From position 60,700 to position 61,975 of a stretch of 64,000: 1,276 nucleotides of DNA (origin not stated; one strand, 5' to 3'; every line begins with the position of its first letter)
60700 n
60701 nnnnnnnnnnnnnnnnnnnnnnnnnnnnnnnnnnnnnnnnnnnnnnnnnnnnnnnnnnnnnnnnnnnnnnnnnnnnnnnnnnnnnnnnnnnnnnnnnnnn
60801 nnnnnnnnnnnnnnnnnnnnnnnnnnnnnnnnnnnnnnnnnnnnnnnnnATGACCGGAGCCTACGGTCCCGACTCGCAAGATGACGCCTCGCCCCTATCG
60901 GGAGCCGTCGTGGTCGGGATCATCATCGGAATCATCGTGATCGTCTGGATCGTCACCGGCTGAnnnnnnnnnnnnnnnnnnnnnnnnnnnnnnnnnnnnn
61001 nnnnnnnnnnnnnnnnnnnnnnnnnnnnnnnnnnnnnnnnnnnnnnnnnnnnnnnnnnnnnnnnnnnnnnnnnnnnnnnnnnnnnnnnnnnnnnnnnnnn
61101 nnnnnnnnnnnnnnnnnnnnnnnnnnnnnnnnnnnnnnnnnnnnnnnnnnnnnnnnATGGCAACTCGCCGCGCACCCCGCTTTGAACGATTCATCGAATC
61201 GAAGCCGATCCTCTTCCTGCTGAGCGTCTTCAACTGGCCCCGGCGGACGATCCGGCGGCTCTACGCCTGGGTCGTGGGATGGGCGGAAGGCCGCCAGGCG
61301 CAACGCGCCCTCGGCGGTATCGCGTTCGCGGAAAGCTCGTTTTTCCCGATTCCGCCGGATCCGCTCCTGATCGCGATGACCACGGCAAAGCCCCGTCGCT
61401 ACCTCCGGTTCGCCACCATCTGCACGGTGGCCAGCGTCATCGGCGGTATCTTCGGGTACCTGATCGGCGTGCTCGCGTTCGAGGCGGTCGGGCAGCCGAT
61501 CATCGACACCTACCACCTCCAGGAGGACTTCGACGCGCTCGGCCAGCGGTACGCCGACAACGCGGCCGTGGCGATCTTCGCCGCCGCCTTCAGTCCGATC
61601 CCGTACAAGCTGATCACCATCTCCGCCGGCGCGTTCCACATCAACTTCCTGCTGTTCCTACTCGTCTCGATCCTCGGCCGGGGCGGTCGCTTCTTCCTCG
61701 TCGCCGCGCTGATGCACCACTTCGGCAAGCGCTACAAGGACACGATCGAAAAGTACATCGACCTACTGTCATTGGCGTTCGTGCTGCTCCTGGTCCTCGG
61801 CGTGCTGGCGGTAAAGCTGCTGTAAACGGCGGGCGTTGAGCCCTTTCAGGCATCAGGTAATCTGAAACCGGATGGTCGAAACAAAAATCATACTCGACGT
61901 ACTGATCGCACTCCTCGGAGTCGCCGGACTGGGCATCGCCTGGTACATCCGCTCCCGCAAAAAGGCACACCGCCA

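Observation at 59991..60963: Second copy of the leader-paralog module, followed by a 37-aa hydrophobic peptide with a strong RBS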

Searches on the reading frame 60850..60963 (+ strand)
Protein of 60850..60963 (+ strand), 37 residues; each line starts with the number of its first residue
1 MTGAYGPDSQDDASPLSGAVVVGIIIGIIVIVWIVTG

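Call 11: search_protein_families(library=ncbifam, proteins=[window:60850-60963:+], max_evalue=0.1)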
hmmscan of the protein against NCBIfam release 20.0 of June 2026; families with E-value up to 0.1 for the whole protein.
window:60850-60963:+ (37 aa): 0 families

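Call 52: find_related_loci(query=A5, collection=metagenome_contigs, flank=3000)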
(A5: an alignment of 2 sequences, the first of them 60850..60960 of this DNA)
Query A5 (37 aa) in metagenome_contigs; peptide patterns used: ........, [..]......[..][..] (x = any residue, [..] = any of these).
36 stretches matched a pattern, but none encodes a relative of the query by tblastn (E <= 1e-3).

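Call 94: search_dna_similar(query=window:60850-60960:+, collection=phages, mode=protein, max_evalue=1, max_rows=10)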
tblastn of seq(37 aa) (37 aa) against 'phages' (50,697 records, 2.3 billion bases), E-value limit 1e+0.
No match.

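Call 95: search_dna_similar(query=window:60850-60960:+, collection=plasmids, mode=protein, max_evalue=1, max_rows=10)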
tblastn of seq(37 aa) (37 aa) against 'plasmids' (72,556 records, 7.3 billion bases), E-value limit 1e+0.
No match.

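Call 109: search_protein_families(library=pfam, proteins=[window:60850-60960:+], max_evalue=10)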
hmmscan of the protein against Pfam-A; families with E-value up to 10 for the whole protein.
seq(37 aa): 0 families

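Call 110: search_protein_families(library=phrogs, proteins=[window:60850-60960:+], max_evalue=1)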
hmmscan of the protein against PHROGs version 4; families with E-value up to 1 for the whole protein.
seq(37 aa): 0 families

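Call 112: find_related_loci(query=A5, collection=viral_contigs, flank=2000)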
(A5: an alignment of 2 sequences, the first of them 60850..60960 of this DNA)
Query A5 (37 aa) in viral_contigs; peptide patterns used: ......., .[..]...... (x = any residue, [..] = any of these).
13 stretches matched a pattern, but none encodes a relative of the query by tblastn (E <= 1e-3).

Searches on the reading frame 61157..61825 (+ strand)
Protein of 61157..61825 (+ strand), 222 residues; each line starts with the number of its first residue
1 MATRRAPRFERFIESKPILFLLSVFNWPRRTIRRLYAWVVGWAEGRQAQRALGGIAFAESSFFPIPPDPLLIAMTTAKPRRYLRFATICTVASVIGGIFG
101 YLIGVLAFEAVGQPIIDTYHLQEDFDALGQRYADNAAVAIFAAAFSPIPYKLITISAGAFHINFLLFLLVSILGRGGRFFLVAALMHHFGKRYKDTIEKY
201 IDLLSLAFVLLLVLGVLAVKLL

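Call 10: search_protein_families(library=pfam, proteins=[window:61157-61825:+], max_evalue=0.01)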
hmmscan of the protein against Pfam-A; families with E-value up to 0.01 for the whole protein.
window:61157-61825:+ (222 aa): 1 family
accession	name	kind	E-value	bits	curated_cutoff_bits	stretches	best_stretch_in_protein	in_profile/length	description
PF09335.16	VTT_dom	-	1.5e-10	42.1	33.9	1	85-186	19-121/123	VTT domain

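Call 59: find_homologous_proteins(query=window:61157-61825:+, max_evalue=1e-40)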
Query window:61157-61825:+ (222 aa): 2218 proteins with E <= 1e-40 among 8000 candidates; the best 120 are listed.
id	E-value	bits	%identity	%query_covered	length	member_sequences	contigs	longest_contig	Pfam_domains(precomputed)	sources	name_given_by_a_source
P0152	3.7e-128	444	92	89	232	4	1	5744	PF09335.17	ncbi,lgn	-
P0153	6.4e-103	361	72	98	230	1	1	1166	PF09335.17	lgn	-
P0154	7.5e-103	361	74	99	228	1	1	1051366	PF09335.17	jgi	jgi:membrane protein YqaA with SNARE-associated domain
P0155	3.8e-102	359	72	90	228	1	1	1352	PF09335.17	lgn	-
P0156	9.6e-102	358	70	98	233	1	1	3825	PF09335.17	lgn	-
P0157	1.2e-101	357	71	98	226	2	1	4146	PF09335.17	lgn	-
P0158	3.3e-101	356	70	99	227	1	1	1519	PF09335.17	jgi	jgi:membrane protein YqaA with SNARE-associated domain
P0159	4.3e-100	352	69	98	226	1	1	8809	PF09335.17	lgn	-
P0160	9.3e-100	351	68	99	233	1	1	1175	PF09335.17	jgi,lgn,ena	-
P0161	1.7e-99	350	67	99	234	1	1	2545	PF09335.17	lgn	-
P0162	2.1e-99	350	71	90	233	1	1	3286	PF09335.17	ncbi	-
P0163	4.2e-99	349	70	97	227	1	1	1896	PF09335.17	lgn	-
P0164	7.9e-99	348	70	99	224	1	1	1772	PF09335.17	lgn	-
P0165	1.7e-98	347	69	99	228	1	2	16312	PF09335.17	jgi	jgi:membrane protein YqaA with SNARE-associated domain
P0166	3.6e-98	346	70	98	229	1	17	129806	PF09335.17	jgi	jgi:membrane protein YqaA with SNARE-associated domain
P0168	3.2e-97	343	68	98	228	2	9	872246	PF09335.17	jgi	jgi:membrane protein YqaA with SNARE-associated domain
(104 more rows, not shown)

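Call 60: find_encoding_contigs(protein=P0154, flank=4000, max_places=3)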
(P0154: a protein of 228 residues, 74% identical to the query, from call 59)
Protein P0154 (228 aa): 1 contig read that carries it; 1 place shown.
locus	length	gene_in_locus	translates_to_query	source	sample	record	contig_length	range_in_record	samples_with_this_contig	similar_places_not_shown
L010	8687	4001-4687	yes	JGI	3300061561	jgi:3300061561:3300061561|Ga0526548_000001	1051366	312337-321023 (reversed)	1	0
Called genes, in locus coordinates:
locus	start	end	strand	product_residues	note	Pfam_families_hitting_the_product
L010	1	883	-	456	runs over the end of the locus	PF11638:DnaA_N, PF00308:Bac_DnaA, PF01695:IstB_IS21 (weak), PF00004:AAA (weak), PF22688:Hda_lid (faint), PF08299:Bac_DnaA_C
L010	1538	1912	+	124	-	PF00825:Ribonuclease_P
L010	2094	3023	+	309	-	PF02096:60KD_IMP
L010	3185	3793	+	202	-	PF13083:KH_KhpA-B (weak), PF01424:R3H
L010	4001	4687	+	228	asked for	PF09335:VTT_dom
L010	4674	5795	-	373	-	PF13439:Glyco_transf_4, PF13579:Glyco_trans_4_4 (faint), PF20706:GT4-conflict, PF00534:Glycos_transf_1, PF13692:Glyco_trans_1_4, PF13524:Glyco_trans_1_2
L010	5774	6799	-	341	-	PF00535:Glycos_transf_2, PF13641:Glyco_tranf_2_3, PF13632:Glyco_trans_2_3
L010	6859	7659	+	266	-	PF01061:ABC2_membrane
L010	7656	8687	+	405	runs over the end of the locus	PF00005:ABC_tran, PF13304:AAA_21 (faint), PF14524:Wzt_C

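Call 61: find_encoding_contigs(protein=P0168, flank=4000, max_places=3)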
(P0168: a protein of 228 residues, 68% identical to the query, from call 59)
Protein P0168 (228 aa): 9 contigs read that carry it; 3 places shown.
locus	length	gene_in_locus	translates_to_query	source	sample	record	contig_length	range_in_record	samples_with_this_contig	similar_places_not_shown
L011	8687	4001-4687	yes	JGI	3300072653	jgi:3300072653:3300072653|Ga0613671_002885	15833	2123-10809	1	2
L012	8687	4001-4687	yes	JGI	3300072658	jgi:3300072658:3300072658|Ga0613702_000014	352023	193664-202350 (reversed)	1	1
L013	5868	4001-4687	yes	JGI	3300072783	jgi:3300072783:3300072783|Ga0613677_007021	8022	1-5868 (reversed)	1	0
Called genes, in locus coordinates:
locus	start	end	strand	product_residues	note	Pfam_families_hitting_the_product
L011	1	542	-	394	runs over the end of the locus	PF03448:MgtE_N, PF00571:CBS (weak), PF01769:MgtE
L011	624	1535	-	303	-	PF01545:Cation_efflux, PF16916:ZT_dimer (weak)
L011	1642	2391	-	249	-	PF01145:Band_7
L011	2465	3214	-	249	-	PF03116:NQR2_RnfD_RnfE (weak)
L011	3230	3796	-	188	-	-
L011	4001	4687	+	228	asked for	PF09335:VTT_dom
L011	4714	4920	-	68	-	-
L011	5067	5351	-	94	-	-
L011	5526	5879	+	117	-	PF09966:DUF2200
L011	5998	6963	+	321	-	PF00005:ABC_tran, PF13304:AAA_21, PF13732:DrrA1-3_C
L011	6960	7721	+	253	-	PF01061:ABC2_membrane, PF12698:ABC2_membrane_3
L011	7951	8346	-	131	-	PF11964:SpoIIAA-like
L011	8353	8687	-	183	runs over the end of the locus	PF02525:Flavodoxin_2 (weak), PF03358:FMN_red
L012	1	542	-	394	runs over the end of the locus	PF03448:MgtE_N, PF00571:CBS (weak), PF01769:MgtE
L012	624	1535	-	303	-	PF01545:Cation_efflux, PF16916:ZT_dimer (weak)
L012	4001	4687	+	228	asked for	PF09335:VTT_dom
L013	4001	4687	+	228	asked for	PF09335:VTT_dom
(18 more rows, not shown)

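Call 62: find_encoding_contigs(protein=P0166, flank=4000, max_places=3)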
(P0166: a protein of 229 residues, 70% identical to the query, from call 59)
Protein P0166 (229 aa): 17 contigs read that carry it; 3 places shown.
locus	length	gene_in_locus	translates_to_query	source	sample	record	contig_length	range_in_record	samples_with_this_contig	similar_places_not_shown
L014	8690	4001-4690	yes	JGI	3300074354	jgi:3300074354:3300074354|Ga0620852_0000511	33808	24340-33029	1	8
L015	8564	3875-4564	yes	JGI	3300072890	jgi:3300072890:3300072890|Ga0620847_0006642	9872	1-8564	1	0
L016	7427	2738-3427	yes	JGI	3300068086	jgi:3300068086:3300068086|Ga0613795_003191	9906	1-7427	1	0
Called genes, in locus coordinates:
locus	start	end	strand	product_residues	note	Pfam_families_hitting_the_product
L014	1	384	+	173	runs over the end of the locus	PF00466:Ribosomal_L10, PF27436:RL10_C (weak)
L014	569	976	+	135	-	PF16320:Ribosomal_L12_N, PF00542:Ribosomal_L12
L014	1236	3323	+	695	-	PF00999:Na_H_Exchanger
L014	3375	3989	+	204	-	PF09335:VTT_dom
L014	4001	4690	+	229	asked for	PF09335:VTT_dom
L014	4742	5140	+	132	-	-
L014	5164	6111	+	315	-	PF02424:ApbE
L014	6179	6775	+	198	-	PF01794:Ferric_reduct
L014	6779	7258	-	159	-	PF18854:baeRF_family10 (weak), PF10116:Host_attach (weak)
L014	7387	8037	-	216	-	PF00753:Lactamase_B (faint), PF13483:Lactamase_B_3, PF23023:Anti-Pycsar_Apyc1 (faint), PF12706:Lactamase_B_2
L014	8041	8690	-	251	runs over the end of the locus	-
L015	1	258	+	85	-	?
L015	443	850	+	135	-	PF16320:Ribosomal_L12_N, PF00542:Ribosomal_L12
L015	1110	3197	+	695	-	PF00999:Na_H_Exchanger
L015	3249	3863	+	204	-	PF09335:VTT_dom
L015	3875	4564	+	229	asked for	PF09335:VTT_dom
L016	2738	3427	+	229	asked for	PF09335:VTT_dom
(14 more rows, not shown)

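Call 93: list_cluster_members(proteins=[P0152, window:61157-61825:+, P0002])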
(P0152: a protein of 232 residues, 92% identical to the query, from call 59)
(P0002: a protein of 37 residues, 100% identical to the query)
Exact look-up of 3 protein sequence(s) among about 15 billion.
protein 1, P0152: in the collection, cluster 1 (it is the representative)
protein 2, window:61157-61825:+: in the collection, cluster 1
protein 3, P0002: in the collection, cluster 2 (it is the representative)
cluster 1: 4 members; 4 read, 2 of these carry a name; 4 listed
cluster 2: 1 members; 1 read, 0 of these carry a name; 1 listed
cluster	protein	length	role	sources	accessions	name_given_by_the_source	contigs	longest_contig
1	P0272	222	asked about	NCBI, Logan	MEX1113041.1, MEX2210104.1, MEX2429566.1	MAG: YqaA family protein [Patescibacteria group bacterium]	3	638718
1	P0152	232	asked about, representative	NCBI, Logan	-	-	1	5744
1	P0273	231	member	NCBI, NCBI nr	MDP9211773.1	MAG: DedA family protein [bacterium] | DedA family protein [bacterium]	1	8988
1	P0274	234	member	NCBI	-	-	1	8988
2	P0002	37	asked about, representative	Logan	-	-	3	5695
